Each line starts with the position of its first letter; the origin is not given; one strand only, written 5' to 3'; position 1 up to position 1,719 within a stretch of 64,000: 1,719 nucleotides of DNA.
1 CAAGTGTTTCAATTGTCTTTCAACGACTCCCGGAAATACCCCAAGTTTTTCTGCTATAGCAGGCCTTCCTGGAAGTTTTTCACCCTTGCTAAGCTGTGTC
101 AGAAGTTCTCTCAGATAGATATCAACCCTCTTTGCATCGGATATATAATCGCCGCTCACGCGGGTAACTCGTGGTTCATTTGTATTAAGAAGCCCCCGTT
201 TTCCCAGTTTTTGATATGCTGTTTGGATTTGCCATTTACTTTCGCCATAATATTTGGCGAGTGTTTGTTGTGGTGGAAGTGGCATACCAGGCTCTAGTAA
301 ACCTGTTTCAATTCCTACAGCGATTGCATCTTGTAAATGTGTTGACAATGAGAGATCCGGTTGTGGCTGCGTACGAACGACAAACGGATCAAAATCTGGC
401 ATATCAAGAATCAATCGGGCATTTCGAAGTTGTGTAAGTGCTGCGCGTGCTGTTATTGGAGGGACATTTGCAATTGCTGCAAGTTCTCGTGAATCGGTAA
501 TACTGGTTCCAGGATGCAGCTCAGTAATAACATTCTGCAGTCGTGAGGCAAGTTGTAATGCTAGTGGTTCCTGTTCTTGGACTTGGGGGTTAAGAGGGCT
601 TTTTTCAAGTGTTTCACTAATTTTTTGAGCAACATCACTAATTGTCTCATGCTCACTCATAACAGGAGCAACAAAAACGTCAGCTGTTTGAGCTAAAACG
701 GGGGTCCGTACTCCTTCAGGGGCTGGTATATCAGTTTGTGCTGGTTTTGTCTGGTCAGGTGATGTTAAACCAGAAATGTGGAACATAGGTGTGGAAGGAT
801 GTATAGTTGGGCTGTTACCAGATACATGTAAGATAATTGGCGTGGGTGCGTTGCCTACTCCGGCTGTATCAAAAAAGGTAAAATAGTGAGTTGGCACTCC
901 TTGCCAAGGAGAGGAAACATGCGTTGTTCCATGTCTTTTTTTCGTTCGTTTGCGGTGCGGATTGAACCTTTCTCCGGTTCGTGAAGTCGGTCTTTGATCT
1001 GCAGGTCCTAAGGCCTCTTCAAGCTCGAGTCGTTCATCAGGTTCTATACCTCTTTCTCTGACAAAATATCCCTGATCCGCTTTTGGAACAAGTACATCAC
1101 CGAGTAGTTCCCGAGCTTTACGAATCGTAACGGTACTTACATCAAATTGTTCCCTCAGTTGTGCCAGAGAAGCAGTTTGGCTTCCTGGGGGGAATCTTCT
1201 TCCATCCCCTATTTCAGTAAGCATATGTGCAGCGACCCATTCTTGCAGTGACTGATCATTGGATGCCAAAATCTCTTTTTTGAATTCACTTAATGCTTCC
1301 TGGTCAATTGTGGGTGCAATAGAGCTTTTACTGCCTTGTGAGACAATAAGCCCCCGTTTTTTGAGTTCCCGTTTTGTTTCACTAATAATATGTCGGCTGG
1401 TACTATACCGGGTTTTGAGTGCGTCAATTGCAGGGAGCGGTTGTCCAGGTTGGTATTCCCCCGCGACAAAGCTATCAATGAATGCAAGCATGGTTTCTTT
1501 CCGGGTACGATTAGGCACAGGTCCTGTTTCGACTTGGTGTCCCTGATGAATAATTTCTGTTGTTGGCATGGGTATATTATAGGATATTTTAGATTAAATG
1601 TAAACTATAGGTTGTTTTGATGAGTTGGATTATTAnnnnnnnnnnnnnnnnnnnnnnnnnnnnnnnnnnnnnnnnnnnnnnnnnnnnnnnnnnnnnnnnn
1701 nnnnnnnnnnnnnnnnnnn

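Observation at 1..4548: Two adjacent paralogous giant proteins built from tandem GntR-like winged-helix modules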

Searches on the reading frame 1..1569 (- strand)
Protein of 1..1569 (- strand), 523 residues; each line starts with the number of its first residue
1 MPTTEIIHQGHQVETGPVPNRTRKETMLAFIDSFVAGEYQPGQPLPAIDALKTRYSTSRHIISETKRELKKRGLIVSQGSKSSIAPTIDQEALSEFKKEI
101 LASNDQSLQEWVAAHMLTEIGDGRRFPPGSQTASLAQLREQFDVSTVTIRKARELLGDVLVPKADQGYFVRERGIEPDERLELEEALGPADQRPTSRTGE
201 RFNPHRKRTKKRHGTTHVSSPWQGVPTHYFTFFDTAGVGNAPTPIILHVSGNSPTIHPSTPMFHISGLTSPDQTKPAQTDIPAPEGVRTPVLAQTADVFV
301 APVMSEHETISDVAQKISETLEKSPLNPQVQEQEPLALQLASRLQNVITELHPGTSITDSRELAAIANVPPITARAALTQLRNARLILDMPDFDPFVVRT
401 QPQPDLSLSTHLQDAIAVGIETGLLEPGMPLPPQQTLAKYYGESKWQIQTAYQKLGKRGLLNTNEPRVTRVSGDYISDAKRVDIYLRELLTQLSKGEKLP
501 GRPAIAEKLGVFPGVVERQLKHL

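Call 4: search_protein_families(library=pfam, proteins=[window:1-1569:-], max_evalue=10)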
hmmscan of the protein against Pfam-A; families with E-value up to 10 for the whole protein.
window:1-1569:- (523 aa): 7 families
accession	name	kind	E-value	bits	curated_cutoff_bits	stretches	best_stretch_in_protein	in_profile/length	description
PF00392.27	GntR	-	3.5e-25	87.9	27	5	35-79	14-58/64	Bacterial regulatory proteins, gntR family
PF13730.12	HTH_36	-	5.6e-06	26.5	25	1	428-461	22-55/55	Helix-turn-helix domain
PF02082.26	Rrf2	-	0.0008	20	30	1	351-387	17-53/132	Iron-dependent Transcriptional regulator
PF13545.12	HTH_Crp_2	-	0.0017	18.7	27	0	361-387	26-52/70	Crp-like helix-turn-helix domain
PF08220.18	HTH_DeoR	-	0.011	15.9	21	1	131-151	13-33/57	DeoR-like helix-turn-helix domain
PF08279.18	HTH_11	-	0.1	12.9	25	1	133-152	16-35/55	HTH domain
PF07130.17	YebG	-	0.12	12.7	27.5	1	308-349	29-70/74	YebG protein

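Call 5: search_protein_families(library=ncbifam, proteins=[window:1-1569:-], max_evalue=10)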
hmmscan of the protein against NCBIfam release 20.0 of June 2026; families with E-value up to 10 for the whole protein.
window:1-1569:- (523 aa): 23 families
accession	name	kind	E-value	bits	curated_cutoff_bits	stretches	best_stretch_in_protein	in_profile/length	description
NF052282.1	PLP_TF_PdxR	equivalog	1.9e-16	60.2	320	4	408-473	2-67/448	MocR-like pyridoxine biosynthesis transcription factor PdxR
TIGR02018.2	his_ut_repres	equivalog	4.5e-14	52.4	220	4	412-472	4-64/226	histidine utilization transcriptional repressor HutC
TIGR02325.1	C_P_lyase_phnF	equivalog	1.3e-11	44.5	156.8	3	411-472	12-73/238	phosphonate metabolism transcriptional regulator PhnF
NF007292.0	PRK09764.1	equivalog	2.1e-10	40.2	281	3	34-80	18-65/240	GntR family transcriptional regulator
TIGR02404.1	trehalos_R_Bsub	equivalog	1.3e-09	38.1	211.95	3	33-84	12-63/233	trehalose operon repressor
NF008491.0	PRK11402.1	subfamily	2.6e-09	37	269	3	31-82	21-72/243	GntR family transcriptional regulator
NF003011.0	PRK03837.1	subfamily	3.4e-09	36.7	260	2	35-153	27-149/241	transcriptional regulator NanR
NF053730.1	TransRegRv1152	equivalog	1.1e-08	35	170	3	398-466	7-75/120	Rv1152 family transcriptional regulator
NF007001.0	PRK09464.1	equivalog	1.4e-08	34.7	330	2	410-464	13-67/254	pyruvate dehydrogenase complex transcriptional repressor PdhR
NF007741.0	PRK10421.1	equivalog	2.1e-08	33.9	311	1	408-463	8-63/262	transcriptional regulator LldR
TIGR03337.1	phnR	equivalog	4e-08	33.2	296.75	2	411-467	5-61/231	phosphonate utilization transcriptional regulator PhnR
NF052290.2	MocR_like_YczR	exception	1.6e-07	30.4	487.4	3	408-464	20-76/458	MocR-like transcription factor YczR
NF041547.1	GntR_LSA1692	equivalog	3.6e-07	30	275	2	128-170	21-65/233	GntR family transcriptional regulator, LSA1692 subfamily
NF052286.1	ecto_TF_EhuR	exception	1.6e-06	27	480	1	411-467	15-71/458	MocR-like ectoine utilization transcription factor EhuR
NF011575.0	PRK14999.1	equivalog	3e-06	26.7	424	2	31-101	22-96/241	histidine utilization repressor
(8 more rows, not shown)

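Call 11: find_homologous_proteins(query=window:1-1569:-)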
Query window:1-1569:- (523 aa): 1 proteins with E <= 0.001 among 8000 candidates.
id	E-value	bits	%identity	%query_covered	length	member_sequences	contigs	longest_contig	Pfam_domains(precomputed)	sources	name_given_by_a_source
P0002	0.0e+0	1159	100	100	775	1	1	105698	PF02082.27,PF13730.13,PF00392.28,PF13545.13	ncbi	-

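Call 13: find_encoding_contigs(protein=P0002, flank=10000)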
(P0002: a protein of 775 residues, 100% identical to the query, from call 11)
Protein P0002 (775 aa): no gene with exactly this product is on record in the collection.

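Call 26: search_protein_families(library=phrogs, proteins=[P0002], max_evalue=1)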
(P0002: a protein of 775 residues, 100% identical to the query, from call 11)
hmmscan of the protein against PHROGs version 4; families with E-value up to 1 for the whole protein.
P0002 (775 aa): 6 families
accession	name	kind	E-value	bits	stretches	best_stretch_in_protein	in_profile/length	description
phrog_9285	-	unknown function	4.5e-21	76.2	5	413-478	33-98/466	-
phrog_10724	-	unknown function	9.8e-19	68.7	2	412-471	12-71/253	-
phrog_186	-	DNA, RNA and nucleotide metabolism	0.0011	19.7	0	491-568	52-130/308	DnaD-like helicase loader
phrog_33290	-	DNA, RNA and nucleotide metabolism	0.033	12.5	1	271-337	40-105/1712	ParB-like partition nuclease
phrog_678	-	DNA, RNA and nucleotide metabolism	0.045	14.3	0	50-85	90-125/346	replication initiation O-like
phrog_7498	-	DNA, RNA and nucleotide metabolism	0.081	13.1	0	128-156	52-80/296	DnaD-like helicase loader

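Call 27: search_protein_families(library=padloc, proteins=[P0002], max_evalue=1)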
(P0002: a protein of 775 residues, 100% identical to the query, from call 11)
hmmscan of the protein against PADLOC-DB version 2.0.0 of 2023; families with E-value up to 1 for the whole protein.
P0002 (775 aa): 3 families
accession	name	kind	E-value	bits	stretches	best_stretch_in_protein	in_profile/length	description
PDLC01268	CasR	-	0.00027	19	1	504-534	142-171/179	"CAS-I,CAS-II,CAS-III,CAS-IV,CAS-V,CAS-VI; associated_signaling"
PDLC01848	CARF3--CARF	-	0.0005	17.8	1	488-537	141-187/197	-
PDLC01434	CasR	-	0.0057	14.5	1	502-533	144-175/191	"CAS-I,CAS-II,CAS-III,CAS-IV,CAS-V,CAS-VI; associated_signaling"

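Call 31: search_dna_similar(query=P0002, collection=phages, mode=protein, max_evalue=0.001)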
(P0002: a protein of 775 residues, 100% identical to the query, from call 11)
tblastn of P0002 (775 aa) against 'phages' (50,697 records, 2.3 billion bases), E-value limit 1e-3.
No match.

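Call 32: search_protein_representatives(protein=P0002)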
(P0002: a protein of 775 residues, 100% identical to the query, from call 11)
Query: 775 residues. Proteins with E-value up to 0.001 (for the whole library): 36; up to 1e-10: 4; up to 1e-30: 1. The best 36 are listed.
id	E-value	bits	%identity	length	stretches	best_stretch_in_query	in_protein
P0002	0.0e+00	1722.8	100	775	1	1-775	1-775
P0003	5.8e-24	100.8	31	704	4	311-509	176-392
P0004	7.3e-18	80.6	38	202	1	582-768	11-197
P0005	7.7e-18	80.6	38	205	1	585-765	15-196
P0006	3.9e-10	55.1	33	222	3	19-79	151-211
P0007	1.5e-09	53.2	34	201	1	601-768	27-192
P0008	1.6e-08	49.8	31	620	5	423-470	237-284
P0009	3.6e-08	48.6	34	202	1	586-719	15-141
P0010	1.2e-07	46.9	31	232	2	341-475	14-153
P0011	1.9e-07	46.3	32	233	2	412-533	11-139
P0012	2.2e-07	46.0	29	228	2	416-531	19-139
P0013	2.3e-07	45.9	27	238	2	341-474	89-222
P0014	1.5e-06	43.2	31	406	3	354-531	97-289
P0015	3.9e-06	41.9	29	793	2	36-183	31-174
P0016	4.8e-06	41.6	30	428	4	398-472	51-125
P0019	7.7e-06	40.9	25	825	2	33-182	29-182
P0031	3.6e-04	35.4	28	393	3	13-156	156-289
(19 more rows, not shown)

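Call 34: search_protein_families(library=pfam, proteins=[P0003, P0004, P0005, P0008, P0010, P0011, P0015, P0016, P0019, P0014], max_evalue=0.1)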
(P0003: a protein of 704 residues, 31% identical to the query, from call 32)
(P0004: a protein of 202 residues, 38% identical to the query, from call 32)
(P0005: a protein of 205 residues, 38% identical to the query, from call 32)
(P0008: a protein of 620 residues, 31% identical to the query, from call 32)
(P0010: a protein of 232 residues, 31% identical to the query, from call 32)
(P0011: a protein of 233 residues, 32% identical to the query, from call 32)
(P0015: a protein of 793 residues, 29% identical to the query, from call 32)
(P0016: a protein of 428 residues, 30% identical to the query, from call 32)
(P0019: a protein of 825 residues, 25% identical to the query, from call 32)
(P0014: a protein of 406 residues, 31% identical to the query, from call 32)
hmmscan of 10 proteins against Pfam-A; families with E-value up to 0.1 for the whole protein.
P0003 (704 aa): 10 families
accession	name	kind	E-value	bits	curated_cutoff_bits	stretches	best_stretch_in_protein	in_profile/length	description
PF00392.27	GntR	-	1.2e-35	121.4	27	4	564-615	4-57/64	Bacterial regulatory proteins, gntR family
PF13545.12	HTH_Crp_2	-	5.7e-08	33.1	27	1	582-616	21-56/70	Crp-like helix-turn-helix domain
PF14502.12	HTH_41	-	2.1e-07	30.7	25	1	302-336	2-36/48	Helix-turn-helix domain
PF13730.12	HTH_36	-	7.3e-07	29.3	25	1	574-612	16-55/55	Helix-turn-helix domain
PF02082.26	Rrf2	-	0.00026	21.6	30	0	578-615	19-56/132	Iron-dependent Transcriptional regulator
PF13518.12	HTH_28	-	0.0011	19.5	25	0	655-678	18-41/52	Helix-turn-helix domain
PF21715.3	CggR_N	-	0.01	15.9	30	0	588-633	23-68/71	CggR N-terminal DNA binding domain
PF13412.12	HTH_24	-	0.012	15.7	21.9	0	655-678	23-46/48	Winged helix-turn-helix DNA-binding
PF13384.12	HTH_23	-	0.022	15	24.6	0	655-678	23-46/50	Homeodomain-like domain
PF13551.12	HTH_29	-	0.023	15.2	28.1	0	307-317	27-37/64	Winged helix-turn helix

P0004 (202 aa): 0 families

P0005 (205 aa): 1 family
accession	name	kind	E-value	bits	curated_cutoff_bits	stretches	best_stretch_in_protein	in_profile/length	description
PF24615.2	Spectrin_Anc-1_2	-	0.0013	19.4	28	1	122-183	39-101/105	Nuclear anchorage protein 1, spectrin repeat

P0008 (620 aa): 27 families (the best 25 are shown)
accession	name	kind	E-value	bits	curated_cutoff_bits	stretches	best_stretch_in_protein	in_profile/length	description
PF00392.27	GntR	-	2.7e-48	161.9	27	5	226-285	5-64/64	Bacterial regulatory proteins, gntR family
PF13730.12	HTH_36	-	7.9e-21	74.1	25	1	465-498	22-55/55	Helix-turn-helix domain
PF13545.12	HTH_Crp_2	-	8.5e-18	64.5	27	2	470-504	24-57/70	Crp-like helix-turn-helix domain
PF02082.26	Rrf2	-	5e-13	49.8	30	1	241-282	19-60/132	Iron-dependent Transcriptional regulator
PF01325.25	Fe_dep_repress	-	6.9e-12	45.8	26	0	5-44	18-57/60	Iron dependent repressor, N-terminal DNA binding domain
PF12802.13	MarR_2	-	2.1e-09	37.8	27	0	13-46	24-57/61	MarR family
PF08279.18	HTH_11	-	2.7e-09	37.2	25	1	471-502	18-49/55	HTH domain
PF21984.2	DnaD_N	-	1.2e-06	29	27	0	235-276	25-66/101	DnaD N-terminal domain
PF01047.28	MarR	-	1.4e-06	28.5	24.6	0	470-498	19-47/59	MarR family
PF13412.12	HTH_24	-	9e-06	25.6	21.9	0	473-498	22-47/48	Winged helix-turn-helix DNA-binding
PF09339.16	HTH_IclR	-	2.4e-05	24.4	22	0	3-40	12-49/52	IclR helix-turn-helix domain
PF04967.18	HTH_10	-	2.5e-05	24.5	23.1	0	337-368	8-38/53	HTH DNA binding domain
PF01978.25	TrmB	-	5.3e-05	23.4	25.6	0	125-158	26-59/68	Sugar-specific transcriptional regulator TrmB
PF03428.19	RP-C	-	0.00011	22.6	24.4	0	436-499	36-102/175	Replication protein C N-terminal domain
PF08220.18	HTH_DeoR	-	0.00013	22.1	21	0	470-503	16-49/57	DeoR-like helix-turn-helix domain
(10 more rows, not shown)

P0010 (232 aa): 25 families
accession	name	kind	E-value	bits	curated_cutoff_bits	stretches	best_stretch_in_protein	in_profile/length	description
PF00392.27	GntR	-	6.2e-56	186.4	27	3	11-72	3-64/64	Bacterial regulatory proteins, gntR family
PF13545.12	HTH_Crp_2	-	2.5e-10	40.6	27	1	110-141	23-54/70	Crp-like helix-turn-helix domain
PF08279.18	HTH_11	-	5.6e-09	36.2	25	2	114-146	20-53/55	HTH domain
PF14502.12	HTH_41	-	1.6e-08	34.3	25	1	27-65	1-40/48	Helix-turn-helix domain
PF02082.26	Rrf2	-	5.3e-07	30.3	30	1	7-69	1-61/132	Iron-dependent Transcriptional regulator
PF25213.1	HVO_A0261_N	-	2e-06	28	35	0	35-66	27-58/86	HVO_A0261 N-terminal domain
PF01978.25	TrmB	-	3.9e-05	23.9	25.6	0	36-73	26-63/68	Sugar-specific transcriptional regulator TrmB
PF13518.12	HTH_28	-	5e-05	23.7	25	1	114-141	17-44/52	Helix-turn-helix domain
PF08220.18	HTH_DeoR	-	5.3e-05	23.3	21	0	114-143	19-48/57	DeoR-like helix-turn-helix domain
PF13338.12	AbiEi_4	-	7.4e-05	23.2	25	1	115-149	19-47/49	Transcriptional regulator, AbiEi antitoxin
PF01325.25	Fe_dep_repress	-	0.00017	22.1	26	0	30-69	20-59/60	Iron dependent repressor, N-terminal DNA binding domain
PF13412.12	HTH_24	-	0.00019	21.4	21.9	0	118-140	26-48/48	Winged helix-turn-helix DNA-binding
PF12802.13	MarR_2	-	0.00045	20.8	27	0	114-142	25-53/61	MarR family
PF22168.2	DIP2311-like_C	-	0.00093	19.9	27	0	116-142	26-52/63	Transcriptional regulator DIP2311-like, C-terminal domain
PF13463.12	HTH_27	-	0.0026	18.4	22.2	0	186-214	21-49/68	Winged helix DNA-binding domain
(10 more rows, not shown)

P0011 (233 aa): 40 families (the best 25 are shown)
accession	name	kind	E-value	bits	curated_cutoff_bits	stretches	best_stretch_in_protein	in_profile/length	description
PF00392.27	GntR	-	1.5e-57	191.5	27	3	159-221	2-64/64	Bacterial regulatory proteins, gntR family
PF02082.26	Rrf2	-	4.7e-12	46.6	30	2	106-142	24-61/132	Iron-dependent Transcriptional regulator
PF13545.12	HTH_Crp_2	-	7e-12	45.6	27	1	160-224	1-64/70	Crp-like helix-turn-helix domain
PF14502.12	HTH_41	-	1.4e-11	44.1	25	1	27-60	3-36/48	Helix-turn-helix domain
PF01325.25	Fe_dep_repress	-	8.6e-11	42.3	26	1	29-67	21-59/60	Iron dependent repressor, N-terminal DNA binding domain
PF25213.1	HVO_A0261_N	-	1.4e-10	41.4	35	2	108-159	27-76/86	HVO_A0261 N-terminal domain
PF01978.25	TrmB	-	1.7e-10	41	25.6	1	34-66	26-58/68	Sugar-specific transcriptional regulator TrmB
PF12802.13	MarR_2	-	3.7e-09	37.1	27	1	34-65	24-57/61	MarR family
PF08279.18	HTH_11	-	7.7e-09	35.7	25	1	34-67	19-53/55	HTH domain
PF01726.22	LexA_DNA_bind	-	3.5e-08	33.6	23.7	1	30-68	25-64/65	LexA DNA binding domain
PF09339.16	HTH_IclR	-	5e-08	33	22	2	34-63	22-51/52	IclR helix-turn-helix domain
PF01090.25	Ribosomal_S19e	-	3.5e-06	27.2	29.4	1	115-153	89-126/137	Ribosomal protein S19e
PF08220.18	HTH_DeoR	-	5.3e-06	26.5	21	1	35-71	19-55/57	DeoR-like helix-turn-helix domain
PF05719.16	GPP34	-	6.8e-06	26.7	29.1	1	116-181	88-147/201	Golgi phosphoprotein 3 (GPP34)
PF12840.13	HTH_20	-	7.7e-06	26.2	27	1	27-63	15-51/51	Helix-turn-helix domain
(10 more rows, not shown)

P0015 (793 aa): 11 families
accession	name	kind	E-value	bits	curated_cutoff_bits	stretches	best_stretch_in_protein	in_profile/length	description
PF00392.27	GntR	-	2.9e-49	165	27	4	102-162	2-64/64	Bacterial regulatory proteins, gntR family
PF14502.12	HTH_41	-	2.9e-13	49.5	25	1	121-151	3-33/48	Helix-turn-helix domain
PF13730.12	HTH_36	-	2.8e-05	24.3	25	0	130-151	31-52/55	Helix-turn-helix domain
PF08279.18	HTH_11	-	0.00032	21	25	0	47-76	22-52/55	HTH domain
PF07848.18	PaaX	-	0.00047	20.8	24.8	0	338-371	23-56/70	PaaX-like protein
PF02082.26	Rrf2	-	0.0049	17.5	30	0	49-79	32-62/132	Iron-dependent Transcriptional regulator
PF08220.18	HTH_DeoR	-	0.0075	16.4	21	0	47-71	21-45/57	DeoR-like helix-turn-helix domain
PF02002.24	TFIIE_alpha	-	0.017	15.4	22.9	0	53-79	40-66/105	TFIIE alpha subunit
PF13545.12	HTH_Crp_2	-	0.027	14.9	27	0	52-76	34-57/70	Crp-like helix-turn-helix domain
PF25213.1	HVO_A0261_N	-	0.03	14.6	35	0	48-73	32-57/86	HVO_A0261 N-terminal domain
PF04545.22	Sigma70_r4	-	0.046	13.7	24.1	0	720-750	1-31/50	Sigma-70, region 4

P0016 (428 aa): 30 families (the best 25 are shown)
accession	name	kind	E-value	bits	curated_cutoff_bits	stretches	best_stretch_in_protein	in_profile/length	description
PF00392.27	GntR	-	1.9e-57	191.2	27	5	350-412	2-64/64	Bacterial regulatory proteins, gntR family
PF13545.12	HTH_Crp_2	-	3.5e-11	43.3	27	1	280-311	26-56/70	Crp-like helix-turn-helix domain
PF02082.26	Rrf2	-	1.4e-07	32.1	30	1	277-313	24-60/132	Iron-dependent Transcriptional regulator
PF13730.12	HTH_36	-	2.3e-07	30.9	25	0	177-206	26-55/55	Helix-turn-helix domain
PF13412.12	HTH_24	-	4.5e-07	29.8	21.9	0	374-402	19-47/48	Winged helix-turn-helix DNA-binding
PF14502.12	HTH_41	-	5.3e-07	29.4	25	1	368-412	2-48/48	Helix-turn-helix domain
PF12802.13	MarR_2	-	5.8e-06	26.8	27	0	262-308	7-52/61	MarR family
PF01325.25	Fe_dep_repress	-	9.1e-06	26.2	26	0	175-213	21-59/60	Iron dependent repressor, N-terminal DNA binding domain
PF07848.18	PaaX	-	1.2e-05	25.8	24.8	0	277-309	24-56/70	PaaX-like protein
PF01047.28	MarR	-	3.4e-05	24.1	24.6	0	177-206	18-47/59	MarR family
PF14394.12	DUF4423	-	0.00027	21.2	30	0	269-318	29-77/165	Domain of unknown function (DUF4423)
PF01978.25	TrmB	-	0.00034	20.9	25.6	0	179-210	25-56/68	Sugar-specific transcriptional regulator TrmB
PF09339.16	HTH_IclR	-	0.0013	18.9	22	0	178-207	20-49/52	IclR helix-turn-helix domain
PF07022.19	Phage_CI_repr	-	0.0017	19.1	22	0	180-199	16-35/65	Bacteriophage CI repressor helix-turn-helix domain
PF21984.2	DnaD_N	-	0.0019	18.8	27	0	175-211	34-70/101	DnaD N-terminal domain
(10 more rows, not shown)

P0019 (825 aa): 4 families
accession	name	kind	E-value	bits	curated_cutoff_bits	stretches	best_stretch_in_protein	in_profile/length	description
PF00392.27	GntR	-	3.9e-42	142.2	27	4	19-81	2-64/64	Bacterial regulatory proteins, gntR family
PF08279.18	HTH_11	-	0.00019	21.7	25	0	46-69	20-43/55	HTH domain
PF13545.12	HTH_Crp_2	-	0.017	15.5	27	0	420-446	19-45/70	Crp-like helix-turn-helix domain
PF16365.12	EutK_C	-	0.035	14.5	27.5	0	46-77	19-50/52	Ethanolamine utilization protein EutK C-terminus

P0014 (406 aa): 38 families (the best 25 are shown)
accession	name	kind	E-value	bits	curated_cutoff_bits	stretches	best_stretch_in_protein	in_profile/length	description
PF00392.27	GntR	-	9e-74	243.5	27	5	7-65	6-64/64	Bacterial regulatory proteins, gntR family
PF14502.12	HTH_41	-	4.3e-17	61.7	25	2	334-367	3-36/48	Helix-turn-helix domain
PF13545.12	HTH_Crp_2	-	6.5e-17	61.7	27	1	181-214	24-57/70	Crp-like helix-turn-helix domain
PF13730.12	HTH_36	-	2.7e-13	49.9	25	0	179-209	25-55/55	Helix-turn-helix domain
PF08279.18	HTH_11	-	9e-13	48.3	25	0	30-62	20-53/55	HTH domain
PF02082.26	Rrf2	-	1.1e-10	42.1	30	1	29-62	27-60/132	Iron-dependent Transcriptional regulator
PF20024.5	DUF6432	-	2.4e-09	37.8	29.6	1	107-168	35-96/97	Family of unknown function (DUF6432)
PF08220.18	HTH_DeoR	-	7.2e-08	32.5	21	0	30-60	19-49/57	DeoR-like helix-turn-helix domain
PF01325.25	Fe_dep_repress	-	1.2e-07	32.2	26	0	101-129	23-51/60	Iron dependent repressor, N-terminal DNA binding domain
PF01978.25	TrmB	-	1.2e-07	31.9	25.6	1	182-221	25-64/68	Sugar-specific transcriptional regulator TrmB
PF12840.13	HTH_20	-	1.3e-07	31.9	27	0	342-367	23-48/51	Helix-turn-helix domain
PF12802.13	MarR_2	-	2.9e-07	31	27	1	181-215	22-55/61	MarR family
PF25213.1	HVO_A0261_N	-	2.9e-07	30.7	35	0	106-131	30-55/86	HVO_A0261 N-terminal domain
PF13412.12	HTH_24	-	4.1e-07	29.9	21.9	0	339-367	19-47/48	Winged helix-turn-helix DNA-binding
PF04967.18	HTH_10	-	5.5e-06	26.5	23.1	0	104-125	27-48/53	HTH DNA binding domain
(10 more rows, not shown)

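Call 37: find_encoding_contigs(protein=P0015, flank=10000, max_places=3)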
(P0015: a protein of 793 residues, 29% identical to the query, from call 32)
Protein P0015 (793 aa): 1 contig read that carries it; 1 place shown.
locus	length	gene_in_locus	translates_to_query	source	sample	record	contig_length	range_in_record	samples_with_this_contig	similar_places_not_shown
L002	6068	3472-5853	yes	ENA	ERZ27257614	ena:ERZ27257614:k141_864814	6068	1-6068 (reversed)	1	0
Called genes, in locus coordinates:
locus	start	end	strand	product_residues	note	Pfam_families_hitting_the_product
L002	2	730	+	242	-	?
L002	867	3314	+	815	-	PF00392:GntR, PF08279:HTH_11 (faint), PF13730:HTH_36 (faint), PF00392:GntR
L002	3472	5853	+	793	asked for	PF00392:GntR, PF14502:HTH_41 (faint), PF00392:GntR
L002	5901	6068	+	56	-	?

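Call 39: find_encoding_contigs(protein=P0019, flank=10000, max_places=3)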
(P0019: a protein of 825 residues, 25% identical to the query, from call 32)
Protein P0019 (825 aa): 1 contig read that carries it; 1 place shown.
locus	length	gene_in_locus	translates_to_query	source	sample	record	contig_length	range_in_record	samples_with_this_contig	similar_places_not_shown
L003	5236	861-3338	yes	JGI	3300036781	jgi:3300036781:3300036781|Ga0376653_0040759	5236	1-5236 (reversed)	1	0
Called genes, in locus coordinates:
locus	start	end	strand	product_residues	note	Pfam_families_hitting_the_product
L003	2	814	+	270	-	?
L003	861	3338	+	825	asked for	PF00392:GntR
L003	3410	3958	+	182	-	-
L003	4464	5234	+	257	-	?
